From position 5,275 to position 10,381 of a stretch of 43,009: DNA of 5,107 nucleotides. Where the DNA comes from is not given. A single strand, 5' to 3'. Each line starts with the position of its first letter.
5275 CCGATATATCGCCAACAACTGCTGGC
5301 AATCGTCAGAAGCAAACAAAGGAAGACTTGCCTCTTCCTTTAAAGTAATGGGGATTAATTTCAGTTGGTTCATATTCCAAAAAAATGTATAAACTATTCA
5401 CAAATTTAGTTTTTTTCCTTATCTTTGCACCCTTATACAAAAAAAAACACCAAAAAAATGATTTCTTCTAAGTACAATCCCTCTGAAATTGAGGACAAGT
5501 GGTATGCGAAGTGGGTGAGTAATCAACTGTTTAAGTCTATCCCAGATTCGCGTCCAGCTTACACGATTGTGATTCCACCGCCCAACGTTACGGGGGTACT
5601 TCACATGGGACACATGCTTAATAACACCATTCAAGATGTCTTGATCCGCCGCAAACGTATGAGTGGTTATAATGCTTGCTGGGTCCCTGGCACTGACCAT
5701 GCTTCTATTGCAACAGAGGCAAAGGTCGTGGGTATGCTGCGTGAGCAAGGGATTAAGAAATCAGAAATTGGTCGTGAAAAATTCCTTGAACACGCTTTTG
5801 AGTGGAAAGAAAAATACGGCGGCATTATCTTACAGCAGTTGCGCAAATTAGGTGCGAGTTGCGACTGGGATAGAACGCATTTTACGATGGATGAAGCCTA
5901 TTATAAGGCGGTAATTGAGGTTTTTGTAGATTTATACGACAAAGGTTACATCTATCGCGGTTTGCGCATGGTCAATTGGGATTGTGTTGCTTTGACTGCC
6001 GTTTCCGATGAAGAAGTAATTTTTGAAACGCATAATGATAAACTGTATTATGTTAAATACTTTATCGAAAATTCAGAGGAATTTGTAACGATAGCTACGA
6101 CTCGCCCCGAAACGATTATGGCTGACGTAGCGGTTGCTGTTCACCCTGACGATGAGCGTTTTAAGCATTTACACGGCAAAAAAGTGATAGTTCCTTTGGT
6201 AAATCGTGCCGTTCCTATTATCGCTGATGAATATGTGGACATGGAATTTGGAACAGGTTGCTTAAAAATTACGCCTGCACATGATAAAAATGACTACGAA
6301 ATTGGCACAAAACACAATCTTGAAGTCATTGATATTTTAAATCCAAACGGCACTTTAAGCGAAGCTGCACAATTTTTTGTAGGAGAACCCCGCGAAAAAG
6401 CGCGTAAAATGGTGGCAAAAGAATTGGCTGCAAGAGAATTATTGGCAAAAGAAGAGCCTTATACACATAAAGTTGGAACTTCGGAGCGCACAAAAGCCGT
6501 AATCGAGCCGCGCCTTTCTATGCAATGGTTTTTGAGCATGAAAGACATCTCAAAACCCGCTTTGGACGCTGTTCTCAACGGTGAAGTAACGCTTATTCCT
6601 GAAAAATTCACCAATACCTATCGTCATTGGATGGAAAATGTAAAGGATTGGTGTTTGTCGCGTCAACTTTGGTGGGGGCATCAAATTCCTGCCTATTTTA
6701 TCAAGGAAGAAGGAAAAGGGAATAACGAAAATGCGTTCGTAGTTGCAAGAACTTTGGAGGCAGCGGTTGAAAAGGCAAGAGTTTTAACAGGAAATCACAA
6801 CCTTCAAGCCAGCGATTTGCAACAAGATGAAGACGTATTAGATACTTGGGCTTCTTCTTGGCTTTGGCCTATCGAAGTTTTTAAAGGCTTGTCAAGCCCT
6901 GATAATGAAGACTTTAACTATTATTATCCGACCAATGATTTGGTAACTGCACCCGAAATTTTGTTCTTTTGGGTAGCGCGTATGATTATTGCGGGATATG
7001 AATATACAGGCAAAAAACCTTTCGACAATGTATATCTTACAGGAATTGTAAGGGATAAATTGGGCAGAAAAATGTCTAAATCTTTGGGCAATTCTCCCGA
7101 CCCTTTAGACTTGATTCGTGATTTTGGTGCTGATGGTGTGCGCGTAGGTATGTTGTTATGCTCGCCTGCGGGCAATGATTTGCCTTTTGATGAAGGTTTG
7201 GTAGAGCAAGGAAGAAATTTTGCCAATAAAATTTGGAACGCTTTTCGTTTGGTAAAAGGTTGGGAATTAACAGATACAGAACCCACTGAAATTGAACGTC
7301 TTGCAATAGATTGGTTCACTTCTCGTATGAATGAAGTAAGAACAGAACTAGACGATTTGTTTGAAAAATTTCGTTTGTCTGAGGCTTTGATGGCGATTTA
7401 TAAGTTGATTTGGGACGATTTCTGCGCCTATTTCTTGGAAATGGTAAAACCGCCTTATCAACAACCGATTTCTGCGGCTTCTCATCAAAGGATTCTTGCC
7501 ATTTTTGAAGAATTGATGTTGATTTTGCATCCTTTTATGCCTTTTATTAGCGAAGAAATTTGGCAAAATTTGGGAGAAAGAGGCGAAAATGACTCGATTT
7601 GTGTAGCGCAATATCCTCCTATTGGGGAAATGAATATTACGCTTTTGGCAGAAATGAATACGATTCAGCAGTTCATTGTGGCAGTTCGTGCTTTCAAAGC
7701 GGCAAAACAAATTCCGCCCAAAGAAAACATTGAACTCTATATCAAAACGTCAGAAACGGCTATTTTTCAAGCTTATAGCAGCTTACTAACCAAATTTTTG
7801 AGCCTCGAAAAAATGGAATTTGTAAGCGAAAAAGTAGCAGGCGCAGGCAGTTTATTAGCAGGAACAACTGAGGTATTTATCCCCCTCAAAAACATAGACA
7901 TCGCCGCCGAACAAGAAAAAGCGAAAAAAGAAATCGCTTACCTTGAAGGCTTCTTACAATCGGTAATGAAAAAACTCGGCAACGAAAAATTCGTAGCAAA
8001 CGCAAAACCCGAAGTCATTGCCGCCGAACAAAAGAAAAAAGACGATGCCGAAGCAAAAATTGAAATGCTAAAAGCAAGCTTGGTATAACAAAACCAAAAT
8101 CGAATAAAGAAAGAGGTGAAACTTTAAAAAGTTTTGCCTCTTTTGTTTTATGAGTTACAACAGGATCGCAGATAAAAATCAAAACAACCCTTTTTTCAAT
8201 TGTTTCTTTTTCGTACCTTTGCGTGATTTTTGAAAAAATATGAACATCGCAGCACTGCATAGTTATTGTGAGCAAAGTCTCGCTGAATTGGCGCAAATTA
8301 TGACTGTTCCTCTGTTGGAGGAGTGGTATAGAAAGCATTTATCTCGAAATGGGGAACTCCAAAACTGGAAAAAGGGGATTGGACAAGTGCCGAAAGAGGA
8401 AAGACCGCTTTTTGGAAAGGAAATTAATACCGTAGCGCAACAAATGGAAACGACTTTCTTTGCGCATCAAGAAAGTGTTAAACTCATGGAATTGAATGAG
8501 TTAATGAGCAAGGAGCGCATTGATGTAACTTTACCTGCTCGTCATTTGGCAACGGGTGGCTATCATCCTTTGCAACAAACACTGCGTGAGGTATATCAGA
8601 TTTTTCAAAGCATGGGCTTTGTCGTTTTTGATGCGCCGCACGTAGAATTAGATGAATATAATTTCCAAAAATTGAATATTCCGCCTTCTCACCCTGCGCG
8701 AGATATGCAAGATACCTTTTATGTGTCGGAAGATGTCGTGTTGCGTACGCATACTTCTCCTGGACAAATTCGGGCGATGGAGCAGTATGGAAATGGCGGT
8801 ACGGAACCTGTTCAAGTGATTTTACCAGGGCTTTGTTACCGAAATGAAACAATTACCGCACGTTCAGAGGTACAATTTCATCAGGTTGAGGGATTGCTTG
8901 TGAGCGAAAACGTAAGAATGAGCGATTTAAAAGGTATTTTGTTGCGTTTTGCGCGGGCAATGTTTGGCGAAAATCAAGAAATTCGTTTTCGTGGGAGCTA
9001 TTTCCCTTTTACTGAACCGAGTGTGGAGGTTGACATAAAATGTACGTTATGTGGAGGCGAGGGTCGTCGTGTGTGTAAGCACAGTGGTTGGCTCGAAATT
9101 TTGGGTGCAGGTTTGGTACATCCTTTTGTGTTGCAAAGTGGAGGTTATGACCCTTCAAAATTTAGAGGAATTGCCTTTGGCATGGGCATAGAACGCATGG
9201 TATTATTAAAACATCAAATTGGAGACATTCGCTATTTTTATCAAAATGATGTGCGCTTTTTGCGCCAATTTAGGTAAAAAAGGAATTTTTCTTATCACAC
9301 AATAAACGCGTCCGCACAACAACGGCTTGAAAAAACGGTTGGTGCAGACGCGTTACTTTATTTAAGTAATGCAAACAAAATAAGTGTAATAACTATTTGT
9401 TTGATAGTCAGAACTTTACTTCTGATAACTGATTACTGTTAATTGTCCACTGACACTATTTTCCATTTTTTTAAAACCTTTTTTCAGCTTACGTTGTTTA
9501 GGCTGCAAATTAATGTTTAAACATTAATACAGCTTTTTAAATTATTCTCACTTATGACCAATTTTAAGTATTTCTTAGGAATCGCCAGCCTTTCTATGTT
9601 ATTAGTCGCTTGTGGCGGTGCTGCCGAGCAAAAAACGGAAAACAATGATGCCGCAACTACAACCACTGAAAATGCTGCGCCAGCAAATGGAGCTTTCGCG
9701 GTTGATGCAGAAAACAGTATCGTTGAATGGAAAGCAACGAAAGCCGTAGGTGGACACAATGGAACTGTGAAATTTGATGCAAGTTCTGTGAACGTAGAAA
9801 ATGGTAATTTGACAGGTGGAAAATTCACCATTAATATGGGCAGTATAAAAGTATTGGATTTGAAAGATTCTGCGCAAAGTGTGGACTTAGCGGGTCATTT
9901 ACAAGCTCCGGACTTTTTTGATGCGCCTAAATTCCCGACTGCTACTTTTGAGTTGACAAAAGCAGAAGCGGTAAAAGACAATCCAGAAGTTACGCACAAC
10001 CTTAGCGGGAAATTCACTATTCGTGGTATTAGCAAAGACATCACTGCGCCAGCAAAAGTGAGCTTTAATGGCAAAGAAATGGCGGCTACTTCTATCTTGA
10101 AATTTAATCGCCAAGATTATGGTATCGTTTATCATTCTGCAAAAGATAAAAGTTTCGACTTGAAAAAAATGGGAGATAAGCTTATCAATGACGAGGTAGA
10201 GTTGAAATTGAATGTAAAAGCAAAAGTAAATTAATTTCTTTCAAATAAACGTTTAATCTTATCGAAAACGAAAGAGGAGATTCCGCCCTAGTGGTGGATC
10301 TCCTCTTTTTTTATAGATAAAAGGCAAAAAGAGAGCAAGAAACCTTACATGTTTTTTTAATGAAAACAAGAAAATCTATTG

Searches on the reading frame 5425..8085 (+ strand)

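Call 19: search_protein_families(library=pfam, proteins=[window:5425-8085:+], max_evalue=0.00001)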
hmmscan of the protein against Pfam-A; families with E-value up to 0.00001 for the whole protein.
window:5425-8085:+ (887 aa): 5 families
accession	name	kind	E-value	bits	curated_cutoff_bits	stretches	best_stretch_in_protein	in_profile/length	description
PF00133.28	tRNA-synt_1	-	2.6e-120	402.4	22.7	1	25-587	1-412/414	tRNA synthetases class I (I, L, M and V)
PF08264.19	Anticodon_1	-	2.4e-30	105.8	25.1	1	630-772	3-147/148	Anticodon-binding domain of tRNA ligase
PF09334.17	tRNA-synt_1g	-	3.2e-16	59.5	20.1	1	51-197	6-134/391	tRNA synthetases class I (M)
PF13603.12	tRNA-synt_1_2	-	1.5e-12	47.8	25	1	250-311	85-146/185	Leucyl-tRNA synthetase, editing domain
PF10458.14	Val_tRNA-synt_C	-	1.6e-08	35.1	25.9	1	825-886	1-62/66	Valyl tRNA synthetase tRNA binding arm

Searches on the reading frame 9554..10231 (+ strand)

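Call 19: search_protein_families(library=pfam, proteins=[window:9554-10231:+], max_evalue=0.00001)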
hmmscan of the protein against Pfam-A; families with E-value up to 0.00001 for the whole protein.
window:9554-10231:+ (226 aa): 1 family
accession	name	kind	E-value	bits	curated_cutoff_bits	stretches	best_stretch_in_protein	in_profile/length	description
PF04264.18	YceI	-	4.8e-24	85.9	23.7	1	49-223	2-150/150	YceI-like domain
